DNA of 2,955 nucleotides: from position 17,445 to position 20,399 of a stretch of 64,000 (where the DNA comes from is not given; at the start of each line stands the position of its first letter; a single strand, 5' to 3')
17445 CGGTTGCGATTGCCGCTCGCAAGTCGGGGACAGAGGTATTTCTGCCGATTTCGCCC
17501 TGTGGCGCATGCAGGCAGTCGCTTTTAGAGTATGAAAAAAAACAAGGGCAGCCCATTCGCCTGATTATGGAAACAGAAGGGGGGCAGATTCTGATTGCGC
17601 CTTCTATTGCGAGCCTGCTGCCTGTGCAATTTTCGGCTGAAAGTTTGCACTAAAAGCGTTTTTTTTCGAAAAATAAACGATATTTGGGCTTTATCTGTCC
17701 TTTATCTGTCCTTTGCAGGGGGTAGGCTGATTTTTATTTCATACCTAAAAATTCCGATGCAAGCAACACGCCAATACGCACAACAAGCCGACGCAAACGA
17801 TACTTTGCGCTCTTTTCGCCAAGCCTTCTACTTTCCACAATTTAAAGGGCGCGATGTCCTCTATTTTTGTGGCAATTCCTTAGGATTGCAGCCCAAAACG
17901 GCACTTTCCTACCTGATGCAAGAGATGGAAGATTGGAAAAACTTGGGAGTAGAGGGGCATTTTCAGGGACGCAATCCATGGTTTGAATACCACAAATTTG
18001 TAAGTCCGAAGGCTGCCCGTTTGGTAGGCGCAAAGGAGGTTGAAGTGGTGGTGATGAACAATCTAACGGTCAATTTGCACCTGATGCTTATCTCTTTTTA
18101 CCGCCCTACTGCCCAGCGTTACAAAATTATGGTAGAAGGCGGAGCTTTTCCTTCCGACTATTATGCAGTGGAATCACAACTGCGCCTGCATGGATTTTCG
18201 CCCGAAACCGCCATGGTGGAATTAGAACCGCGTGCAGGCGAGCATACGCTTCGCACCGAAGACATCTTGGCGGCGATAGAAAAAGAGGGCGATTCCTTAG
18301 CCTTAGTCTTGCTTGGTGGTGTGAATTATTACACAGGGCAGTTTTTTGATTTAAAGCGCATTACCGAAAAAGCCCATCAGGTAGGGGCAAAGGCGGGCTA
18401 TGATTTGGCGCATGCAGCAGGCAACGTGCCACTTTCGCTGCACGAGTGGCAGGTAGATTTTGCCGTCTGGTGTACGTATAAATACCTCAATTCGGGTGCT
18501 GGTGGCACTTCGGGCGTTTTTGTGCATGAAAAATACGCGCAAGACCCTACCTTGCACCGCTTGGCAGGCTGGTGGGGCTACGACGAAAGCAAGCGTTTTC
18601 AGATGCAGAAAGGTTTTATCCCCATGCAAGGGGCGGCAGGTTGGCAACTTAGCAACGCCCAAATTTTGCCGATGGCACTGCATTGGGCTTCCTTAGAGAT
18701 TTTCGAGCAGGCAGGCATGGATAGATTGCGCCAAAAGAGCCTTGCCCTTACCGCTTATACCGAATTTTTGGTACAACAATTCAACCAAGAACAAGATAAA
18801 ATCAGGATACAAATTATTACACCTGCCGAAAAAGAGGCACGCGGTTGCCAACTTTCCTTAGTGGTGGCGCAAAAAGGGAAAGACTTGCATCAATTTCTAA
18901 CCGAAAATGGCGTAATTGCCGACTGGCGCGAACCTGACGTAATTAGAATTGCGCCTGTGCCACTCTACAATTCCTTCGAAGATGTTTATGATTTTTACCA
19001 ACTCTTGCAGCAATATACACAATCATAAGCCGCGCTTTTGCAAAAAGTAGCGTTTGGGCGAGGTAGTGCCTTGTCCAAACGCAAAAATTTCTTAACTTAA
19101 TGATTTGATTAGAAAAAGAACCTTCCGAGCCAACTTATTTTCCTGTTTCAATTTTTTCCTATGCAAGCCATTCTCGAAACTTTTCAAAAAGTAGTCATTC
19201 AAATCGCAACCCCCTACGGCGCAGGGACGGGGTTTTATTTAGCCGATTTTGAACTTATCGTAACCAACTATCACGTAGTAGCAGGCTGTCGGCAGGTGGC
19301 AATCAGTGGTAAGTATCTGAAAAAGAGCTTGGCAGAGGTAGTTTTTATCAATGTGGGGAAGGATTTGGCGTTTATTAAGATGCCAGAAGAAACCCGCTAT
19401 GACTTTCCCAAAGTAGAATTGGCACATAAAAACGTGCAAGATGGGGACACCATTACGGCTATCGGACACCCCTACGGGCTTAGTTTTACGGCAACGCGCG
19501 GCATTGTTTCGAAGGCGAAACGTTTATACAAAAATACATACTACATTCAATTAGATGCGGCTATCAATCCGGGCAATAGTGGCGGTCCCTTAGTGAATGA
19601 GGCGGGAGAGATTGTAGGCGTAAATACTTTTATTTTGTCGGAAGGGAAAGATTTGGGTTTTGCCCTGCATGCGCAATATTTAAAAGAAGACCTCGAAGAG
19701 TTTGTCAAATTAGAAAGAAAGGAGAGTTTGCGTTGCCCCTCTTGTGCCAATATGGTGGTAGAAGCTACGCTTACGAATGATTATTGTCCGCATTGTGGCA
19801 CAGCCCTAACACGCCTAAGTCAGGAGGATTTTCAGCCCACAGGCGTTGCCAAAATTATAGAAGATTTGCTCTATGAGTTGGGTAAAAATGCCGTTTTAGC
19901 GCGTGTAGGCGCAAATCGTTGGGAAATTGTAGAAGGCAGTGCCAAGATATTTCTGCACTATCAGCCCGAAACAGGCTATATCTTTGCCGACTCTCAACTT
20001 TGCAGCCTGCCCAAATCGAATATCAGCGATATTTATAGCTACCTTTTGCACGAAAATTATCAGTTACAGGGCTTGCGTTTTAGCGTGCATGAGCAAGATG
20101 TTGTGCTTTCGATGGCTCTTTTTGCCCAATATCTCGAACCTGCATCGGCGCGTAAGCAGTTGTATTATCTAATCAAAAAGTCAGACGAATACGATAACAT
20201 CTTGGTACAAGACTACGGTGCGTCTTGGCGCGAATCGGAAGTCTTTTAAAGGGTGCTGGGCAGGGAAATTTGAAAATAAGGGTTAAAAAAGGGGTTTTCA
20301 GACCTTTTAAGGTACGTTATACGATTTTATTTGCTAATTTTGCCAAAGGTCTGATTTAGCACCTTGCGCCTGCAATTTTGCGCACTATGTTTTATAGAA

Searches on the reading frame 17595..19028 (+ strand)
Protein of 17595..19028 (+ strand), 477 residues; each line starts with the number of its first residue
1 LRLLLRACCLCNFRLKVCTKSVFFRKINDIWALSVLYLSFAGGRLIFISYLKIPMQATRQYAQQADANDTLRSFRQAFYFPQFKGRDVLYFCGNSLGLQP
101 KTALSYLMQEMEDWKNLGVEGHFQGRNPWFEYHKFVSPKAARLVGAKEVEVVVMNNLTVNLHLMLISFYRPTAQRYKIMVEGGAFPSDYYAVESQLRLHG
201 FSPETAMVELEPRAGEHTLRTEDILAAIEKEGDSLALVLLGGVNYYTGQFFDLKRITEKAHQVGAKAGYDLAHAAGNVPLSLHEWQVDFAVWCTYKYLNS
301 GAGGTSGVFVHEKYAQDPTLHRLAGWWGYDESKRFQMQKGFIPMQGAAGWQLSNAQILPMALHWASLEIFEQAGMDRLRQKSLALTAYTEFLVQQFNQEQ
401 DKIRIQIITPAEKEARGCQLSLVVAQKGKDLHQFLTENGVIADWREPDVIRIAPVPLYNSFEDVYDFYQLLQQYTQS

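Call 29: search_protein_families(library=pfam, proteins=[window:17595-19028:+], max_evalue=0.001)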
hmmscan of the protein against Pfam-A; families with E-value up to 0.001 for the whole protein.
window:17595-19028:+ (477 aa): 2 families
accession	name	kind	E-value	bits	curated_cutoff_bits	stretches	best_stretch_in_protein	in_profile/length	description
PF22580.2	KYNU_C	-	7.9e-27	93.5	27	1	378-471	1-90/90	Kynureninase C-terminal domain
PF00266.25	Aminotran_5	-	7.4e-10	38.8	21.5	1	102-440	14-333/371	Aminotransferase class-V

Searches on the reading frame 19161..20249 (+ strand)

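Call 30: search_protein_families(library=pfam, proteins=[window:19161-20249:+], max_evalue=0.001)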
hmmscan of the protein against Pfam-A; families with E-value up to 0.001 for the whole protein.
window:19161-20249:+ (362 aa): 4 families
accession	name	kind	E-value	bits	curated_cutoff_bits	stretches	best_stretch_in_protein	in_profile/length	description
PF13365.12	Trypsin_2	-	1.1e-26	94.7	27.6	1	22-154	1-144/144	Trypsin-like peptidase domain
PF00089.32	Trypsin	-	5.8e-13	49.6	20.6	1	14-170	19-212/220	Trypsin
PF22551.1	TY-Chap1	-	0.00045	20.3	27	0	231-353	5-125/132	T3SS (YopN, CesT) and YbjN peptide-binding chaperone 1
PF05579.19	Peptidase_S32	-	0.00047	19.9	24.7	0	11-156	105-226/297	Equine arteritis virus serine endopeptidase S32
